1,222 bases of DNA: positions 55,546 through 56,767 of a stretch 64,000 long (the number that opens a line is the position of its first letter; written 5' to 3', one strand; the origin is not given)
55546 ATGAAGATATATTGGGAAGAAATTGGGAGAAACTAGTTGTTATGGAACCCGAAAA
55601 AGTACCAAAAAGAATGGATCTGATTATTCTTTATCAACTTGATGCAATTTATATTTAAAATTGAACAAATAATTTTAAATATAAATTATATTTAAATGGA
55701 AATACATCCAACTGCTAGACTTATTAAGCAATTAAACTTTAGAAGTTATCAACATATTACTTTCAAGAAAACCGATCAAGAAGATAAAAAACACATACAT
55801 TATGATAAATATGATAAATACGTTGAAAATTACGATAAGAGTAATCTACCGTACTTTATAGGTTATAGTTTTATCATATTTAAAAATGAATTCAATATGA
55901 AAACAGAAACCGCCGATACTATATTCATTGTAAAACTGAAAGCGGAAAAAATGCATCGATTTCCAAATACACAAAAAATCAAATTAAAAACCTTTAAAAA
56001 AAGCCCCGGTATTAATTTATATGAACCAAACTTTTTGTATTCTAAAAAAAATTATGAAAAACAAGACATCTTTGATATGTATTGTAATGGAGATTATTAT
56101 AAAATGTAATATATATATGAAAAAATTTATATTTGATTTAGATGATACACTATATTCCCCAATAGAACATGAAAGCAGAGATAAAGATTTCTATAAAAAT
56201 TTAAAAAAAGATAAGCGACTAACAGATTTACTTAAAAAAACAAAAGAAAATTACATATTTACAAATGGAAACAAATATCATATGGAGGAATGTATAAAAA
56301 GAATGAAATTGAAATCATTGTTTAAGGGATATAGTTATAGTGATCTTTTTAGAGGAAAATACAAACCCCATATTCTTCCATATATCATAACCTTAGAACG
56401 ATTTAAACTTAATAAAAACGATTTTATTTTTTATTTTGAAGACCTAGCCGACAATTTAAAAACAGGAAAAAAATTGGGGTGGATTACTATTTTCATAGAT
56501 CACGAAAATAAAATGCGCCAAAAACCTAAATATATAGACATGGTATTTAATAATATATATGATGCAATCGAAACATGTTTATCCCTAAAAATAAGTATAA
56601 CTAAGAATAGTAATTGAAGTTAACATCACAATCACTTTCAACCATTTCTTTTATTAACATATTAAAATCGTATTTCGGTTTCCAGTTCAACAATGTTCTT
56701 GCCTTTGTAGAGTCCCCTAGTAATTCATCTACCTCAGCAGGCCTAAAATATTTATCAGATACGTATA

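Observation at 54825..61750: Glycan-synthesis cluster: GT17-like transferase, HAD phosphatase, GMD, methyltransferase, fucosyltransferase-like enzyme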

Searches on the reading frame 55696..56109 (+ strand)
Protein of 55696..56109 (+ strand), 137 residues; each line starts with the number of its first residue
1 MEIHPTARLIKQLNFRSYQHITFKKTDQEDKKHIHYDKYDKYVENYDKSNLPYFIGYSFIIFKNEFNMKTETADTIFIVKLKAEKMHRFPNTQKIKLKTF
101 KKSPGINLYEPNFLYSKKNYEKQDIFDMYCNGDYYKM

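Call 3: search_protein_families(library=pfam, proteins=[window:55696-56109:+], max_evalue=0.1)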
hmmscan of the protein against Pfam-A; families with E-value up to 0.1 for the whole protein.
window:55696-56109:+ (137 aa): 0 families

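Call 4: search_protein_families(library=ncbifam, proteins=[window:55696-56109:+], max_evalue=0.1)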
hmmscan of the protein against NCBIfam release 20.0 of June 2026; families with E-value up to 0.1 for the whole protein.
window:55696-56109:+ (137 aa): 0 families
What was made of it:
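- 55696..56109 (+): 137-aa conserved protein of unknown function. No family hit (calls 3, 4).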

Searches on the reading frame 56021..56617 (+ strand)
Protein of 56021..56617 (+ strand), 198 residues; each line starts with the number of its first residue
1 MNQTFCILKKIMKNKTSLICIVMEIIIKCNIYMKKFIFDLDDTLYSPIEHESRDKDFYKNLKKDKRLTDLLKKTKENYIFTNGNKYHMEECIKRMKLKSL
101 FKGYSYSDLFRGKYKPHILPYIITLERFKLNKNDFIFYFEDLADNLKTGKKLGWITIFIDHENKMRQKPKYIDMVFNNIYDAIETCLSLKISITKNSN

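Call 3: search_protein_families(library=pfam, proteins=[window:56021-56617:+], max_evalue=0.1)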
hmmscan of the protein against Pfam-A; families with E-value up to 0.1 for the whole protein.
window:56021-56617:+ (198 aa): 4 families
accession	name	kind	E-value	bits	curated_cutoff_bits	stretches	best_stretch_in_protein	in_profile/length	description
PF13419.12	HAD_2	-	2.7e-07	31.3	23.8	1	67-157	88-176/178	Haloacid dehalogenase-like hydrolase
PF00702.32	Hydrolase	-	5.7e-05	24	26.4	1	78-153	118-191/191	haloacid dehalogenase-like hydrolase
PF08645.17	PNK3P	-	0.0044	17.2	22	0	36-89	3-60/161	Polynucleotide kinase 3 phosphatase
PF22219.1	DUF3829_2nd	-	0.098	13.2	27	0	152-187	68-103/104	DUF3829-like, C-terminal domain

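Call 4: search_protein_families(library=ncbifam, proteins=[window:56021-56617:+], max_evalue=0.1)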
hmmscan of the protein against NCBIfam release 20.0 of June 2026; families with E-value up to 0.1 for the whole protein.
window:56021-56617:+ (198 aa): 10 families
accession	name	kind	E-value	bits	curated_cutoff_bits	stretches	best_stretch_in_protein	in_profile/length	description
TIGR01993.1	Pyr-5-nucltdase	equivalog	3.1e-16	59.7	142.9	1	52-158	74-182/183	pyrimidine 5'-nucleotidase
TIGR02253.1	CTE7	subfamily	7.4e-08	32.4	169.75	1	67-171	99-206/221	TIGR02253 family HAD-type hydrolase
TIGR01509.1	HAD-SF-IA-v3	subfamily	7.2e-07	29.5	29.4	1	65-158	68-153/154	HAD-IA family hydrolase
TIGR01428.1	HAD_type_II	equivalog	9.7e-06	25.7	125.4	1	69-161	102-192/197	haloacid dehalogenase type II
TIGR02247.1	HAD-1A3-hyp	subfamily_domain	1.4e-05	24.9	125.4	1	114-164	151-200/211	epoxide hydrolase N-terminal domain-like phosphatase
TIGR01681.1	HAD-SF-IIIC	subfamily_domain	0.00088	20.1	35.75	1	37-148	4-127/132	HAD-IIIC family phosphatase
TIGR02254.1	YjjG_YfnB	equivalog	0.0018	17.8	159.9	1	67-166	105-203/223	YjjG family noncanonical pyrimidine nucleotidase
TIGR01662.1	HAD-SF-IIIA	subfamily_domain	0.0031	17.6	44.6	1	36-95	3-67/141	HAD-IIIA family hydrolase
NF009695.0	PRK13222.1-2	equivalog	0.025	14.1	225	1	66-137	102-172/226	phosphoglycolate phosphatase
NF006991.0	PRK09456.1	equivalog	0.085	12.5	295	0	104-164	132-189/199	glucose-1-phosphatase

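Call 65: search_solved_structures(query=window:56117-56617:+, max_evalue=0.1)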
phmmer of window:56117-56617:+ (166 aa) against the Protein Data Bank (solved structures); distinct sequences matched with E-value up to 0.1: 7.
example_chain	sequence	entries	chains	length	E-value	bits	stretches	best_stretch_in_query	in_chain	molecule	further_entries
3onn_A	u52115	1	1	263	1.7e-07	34.8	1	42-133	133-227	Protein SSM1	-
3nuq_A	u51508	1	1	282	2.1e-07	34.5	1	42-133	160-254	putative nucleotide phosphatase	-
3opx_A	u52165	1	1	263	5.5e-07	33.1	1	42-133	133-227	Protein SSM1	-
7ef6_A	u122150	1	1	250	0.00016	25.1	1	26-137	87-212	Xanthosine monophosphate phosphatase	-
2hoq_A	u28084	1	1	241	0.0012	22.3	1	43-153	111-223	Putative HAD-hydrolase PH1655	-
7ef7_A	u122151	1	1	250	0.0014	22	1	26-137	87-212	At2g32150/F22D22.10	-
8w6b_C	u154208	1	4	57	0.074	16.5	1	3-44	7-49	RB1-inducible coiled-coil protein 1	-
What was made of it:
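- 56117..56617 (+): HAD-IA phosphatase (166 aa), Sdt1/SSM1 nucleotidase-like; a role in the pathway is not supported. Closest PDB relatives are SSM1 and a putative nucleotide phosphatase, E=2e-7 (call 65).
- On HAD-IA phosphatases / Sdt1-type nucleotidases: SSM1/Sdt1 is the best PDB relative, but only at E=2e-7 (call 65).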
